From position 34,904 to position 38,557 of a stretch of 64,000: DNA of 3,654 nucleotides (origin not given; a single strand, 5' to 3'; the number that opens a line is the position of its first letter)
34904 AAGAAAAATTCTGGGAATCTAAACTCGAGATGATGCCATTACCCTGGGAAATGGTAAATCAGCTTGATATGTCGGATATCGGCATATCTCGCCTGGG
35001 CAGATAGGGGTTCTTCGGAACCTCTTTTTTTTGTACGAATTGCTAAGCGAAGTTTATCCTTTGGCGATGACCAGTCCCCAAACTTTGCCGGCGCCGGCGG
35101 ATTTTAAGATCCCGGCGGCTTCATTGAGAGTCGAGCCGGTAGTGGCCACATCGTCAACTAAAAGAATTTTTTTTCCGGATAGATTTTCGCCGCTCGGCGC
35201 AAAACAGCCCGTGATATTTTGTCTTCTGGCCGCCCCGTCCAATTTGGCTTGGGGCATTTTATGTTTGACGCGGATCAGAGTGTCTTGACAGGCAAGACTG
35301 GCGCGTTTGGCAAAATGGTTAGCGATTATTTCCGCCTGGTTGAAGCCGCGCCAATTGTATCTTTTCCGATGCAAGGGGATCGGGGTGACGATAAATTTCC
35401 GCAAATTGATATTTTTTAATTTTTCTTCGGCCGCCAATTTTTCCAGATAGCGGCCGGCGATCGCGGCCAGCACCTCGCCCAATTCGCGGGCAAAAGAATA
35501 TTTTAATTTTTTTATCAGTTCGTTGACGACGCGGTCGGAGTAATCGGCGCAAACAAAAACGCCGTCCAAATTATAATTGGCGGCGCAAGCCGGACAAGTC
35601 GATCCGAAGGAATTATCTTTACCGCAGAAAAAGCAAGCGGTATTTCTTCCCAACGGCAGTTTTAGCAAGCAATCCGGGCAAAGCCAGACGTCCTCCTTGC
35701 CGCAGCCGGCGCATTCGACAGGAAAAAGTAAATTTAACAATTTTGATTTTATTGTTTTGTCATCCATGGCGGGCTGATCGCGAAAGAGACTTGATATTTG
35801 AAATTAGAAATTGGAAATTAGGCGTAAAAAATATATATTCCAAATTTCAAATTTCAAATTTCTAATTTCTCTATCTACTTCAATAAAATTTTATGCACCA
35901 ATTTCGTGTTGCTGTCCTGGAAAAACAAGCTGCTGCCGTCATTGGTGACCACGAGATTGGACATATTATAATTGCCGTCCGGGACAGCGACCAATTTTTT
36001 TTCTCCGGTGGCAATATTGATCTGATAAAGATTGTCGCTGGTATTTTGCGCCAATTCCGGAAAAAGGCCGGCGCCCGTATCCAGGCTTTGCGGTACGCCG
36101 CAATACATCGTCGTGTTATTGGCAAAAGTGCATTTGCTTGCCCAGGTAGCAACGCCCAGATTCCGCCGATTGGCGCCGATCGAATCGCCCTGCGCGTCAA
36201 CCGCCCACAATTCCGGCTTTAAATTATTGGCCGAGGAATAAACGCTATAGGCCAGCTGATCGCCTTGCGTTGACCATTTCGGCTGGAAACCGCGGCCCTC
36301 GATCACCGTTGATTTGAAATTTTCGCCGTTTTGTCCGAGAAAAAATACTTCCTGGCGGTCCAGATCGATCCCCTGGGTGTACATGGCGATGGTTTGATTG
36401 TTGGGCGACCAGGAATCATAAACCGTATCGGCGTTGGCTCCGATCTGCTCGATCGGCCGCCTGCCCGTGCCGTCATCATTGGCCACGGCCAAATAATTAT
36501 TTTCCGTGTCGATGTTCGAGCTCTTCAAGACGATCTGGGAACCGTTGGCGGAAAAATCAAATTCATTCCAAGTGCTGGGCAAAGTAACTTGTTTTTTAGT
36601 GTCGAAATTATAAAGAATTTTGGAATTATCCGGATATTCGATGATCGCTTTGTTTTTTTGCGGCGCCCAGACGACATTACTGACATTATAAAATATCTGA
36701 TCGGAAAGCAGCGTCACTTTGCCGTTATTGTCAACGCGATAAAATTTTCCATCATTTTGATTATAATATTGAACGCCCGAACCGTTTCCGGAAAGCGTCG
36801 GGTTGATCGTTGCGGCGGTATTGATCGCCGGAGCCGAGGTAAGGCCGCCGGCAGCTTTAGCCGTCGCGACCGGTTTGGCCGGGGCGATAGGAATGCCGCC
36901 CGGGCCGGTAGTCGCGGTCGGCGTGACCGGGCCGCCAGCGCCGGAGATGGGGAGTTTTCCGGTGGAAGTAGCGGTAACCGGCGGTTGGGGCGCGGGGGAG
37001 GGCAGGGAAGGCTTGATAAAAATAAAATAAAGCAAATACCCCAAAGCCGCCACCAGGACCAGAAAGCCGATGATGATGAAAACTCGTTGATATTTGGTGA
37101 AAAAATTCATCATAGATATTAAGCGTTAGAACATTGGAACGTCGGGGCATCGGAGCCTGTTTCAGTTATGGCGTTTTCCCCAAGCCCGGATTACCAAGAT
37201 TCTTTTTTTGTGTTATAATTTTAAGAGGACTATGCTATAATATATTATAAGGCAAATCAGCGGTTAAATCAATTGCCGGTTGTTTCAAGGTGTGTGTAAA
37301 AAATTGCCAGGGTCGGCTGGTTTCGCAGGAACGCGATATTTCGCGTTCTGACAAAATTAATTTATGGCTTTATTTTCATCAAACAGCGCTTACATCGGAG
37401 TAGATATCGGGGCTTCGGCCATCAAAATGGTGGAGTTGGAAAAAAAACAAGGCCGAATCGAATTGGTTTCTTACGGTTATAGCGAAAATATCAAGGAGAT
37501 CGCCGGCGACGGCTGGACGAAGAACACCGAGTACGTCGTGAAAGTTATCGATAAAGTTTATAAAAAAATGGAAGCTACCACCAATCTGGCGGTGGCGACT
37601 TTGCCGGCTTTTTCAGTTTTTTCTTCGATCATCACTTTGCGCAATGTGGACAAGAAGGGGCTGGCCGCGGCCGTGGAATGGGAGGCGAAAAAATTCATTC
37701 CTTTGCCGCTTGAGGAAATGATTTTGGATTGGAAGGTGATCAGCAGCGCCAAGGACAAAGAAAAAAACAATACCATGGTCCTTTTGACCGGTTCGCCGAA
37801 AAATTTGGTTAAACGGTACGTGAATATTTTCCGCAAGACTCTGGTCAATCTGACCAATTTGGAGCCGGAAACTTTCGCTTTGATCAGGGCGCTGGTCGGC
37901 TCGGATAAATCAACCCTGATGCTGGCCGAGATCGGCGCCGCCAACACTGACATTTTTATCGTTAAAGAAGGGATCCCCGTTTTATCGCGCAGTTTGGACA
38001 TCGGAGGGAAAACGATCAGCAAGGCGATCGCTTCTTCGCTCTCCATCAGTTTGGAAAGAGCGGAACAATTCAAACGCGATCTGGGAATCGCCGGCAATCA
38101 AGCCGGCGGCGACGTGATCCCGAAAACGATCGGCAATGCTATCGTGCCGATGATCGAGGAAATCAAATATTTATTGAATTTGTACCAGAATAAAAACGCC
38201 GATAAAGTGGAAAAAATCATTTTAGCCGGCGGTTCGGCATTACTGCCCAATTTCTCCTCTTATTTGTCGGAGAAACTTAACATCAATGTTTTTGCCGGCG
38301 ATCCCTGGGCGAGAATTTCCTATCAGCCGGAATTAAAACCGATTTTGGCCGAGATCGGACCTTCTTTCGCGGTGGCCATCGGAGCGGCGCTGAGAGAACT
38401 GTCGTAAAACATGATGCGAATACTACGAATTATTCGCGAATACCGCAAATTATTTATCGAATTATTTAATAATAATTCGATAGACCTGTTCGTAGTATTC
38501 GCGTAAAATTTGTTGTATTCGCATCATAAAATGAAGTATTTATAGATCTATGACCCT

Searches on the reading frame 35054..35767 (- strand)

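Call 96: search_protein_families(library=pfam, proteins=[window:35054-35767:-], max_evalue=0.00001)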
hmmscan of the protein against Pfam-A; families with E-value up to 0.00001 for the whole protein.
window:35054-35767:- (237 aa): 2 families
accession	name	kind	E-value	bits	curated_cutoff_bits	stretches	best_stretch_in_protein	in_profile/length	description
PF00156.33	Pribosyltran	-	8.9e-09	35.3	26.3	1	145-229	44-118/158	Phosphoribosyl transferase domain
PF18912.6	DZR_2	-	1.4e-07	31.7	27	1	10-62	1-56/56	Double zinc ribbon domain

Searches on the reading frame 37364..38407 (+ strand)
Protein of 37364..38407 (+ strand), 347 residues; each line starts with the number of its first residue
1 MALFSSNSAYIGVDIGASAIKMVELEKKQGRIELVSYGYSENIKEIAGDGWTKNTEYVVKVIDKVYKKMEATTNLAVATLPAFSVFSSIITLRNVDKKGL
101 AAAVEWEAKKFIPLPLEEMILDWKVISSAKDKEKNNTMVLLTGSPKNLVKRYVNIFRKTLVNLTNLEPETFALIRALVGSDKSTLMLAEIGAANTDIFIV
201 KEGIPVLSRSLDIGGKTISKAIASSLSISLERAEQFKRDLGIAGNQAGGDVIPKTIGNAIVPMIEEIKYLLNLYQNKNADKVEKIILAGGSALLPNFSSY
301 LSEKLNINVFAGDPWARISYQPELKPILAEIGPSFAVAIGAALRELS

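Call 96: search_protein_families(library=pfam, proteins=[window:37364-38407:+], max_evalue=0.00001)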
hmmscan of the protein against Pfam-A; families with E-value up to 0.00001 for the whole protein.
window:37364-38407:+ (347 aa): 3 families
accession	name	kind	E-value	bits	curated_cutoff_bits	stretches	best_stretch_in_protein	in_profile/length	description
PF11104.14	PilM_2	-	1.8e-44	152.5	27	1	12-345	1-339/340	Type IV pilus assembly protein PilM;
PF14450.12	FtsA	-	2.1e-14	54.4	31.8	1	187-340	2-127/127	Cell division protein FtsA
PF06723.19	MreB_Mbl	-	1.1e-07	31.4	27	0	254-312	244-304/327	MreB/Mbl protein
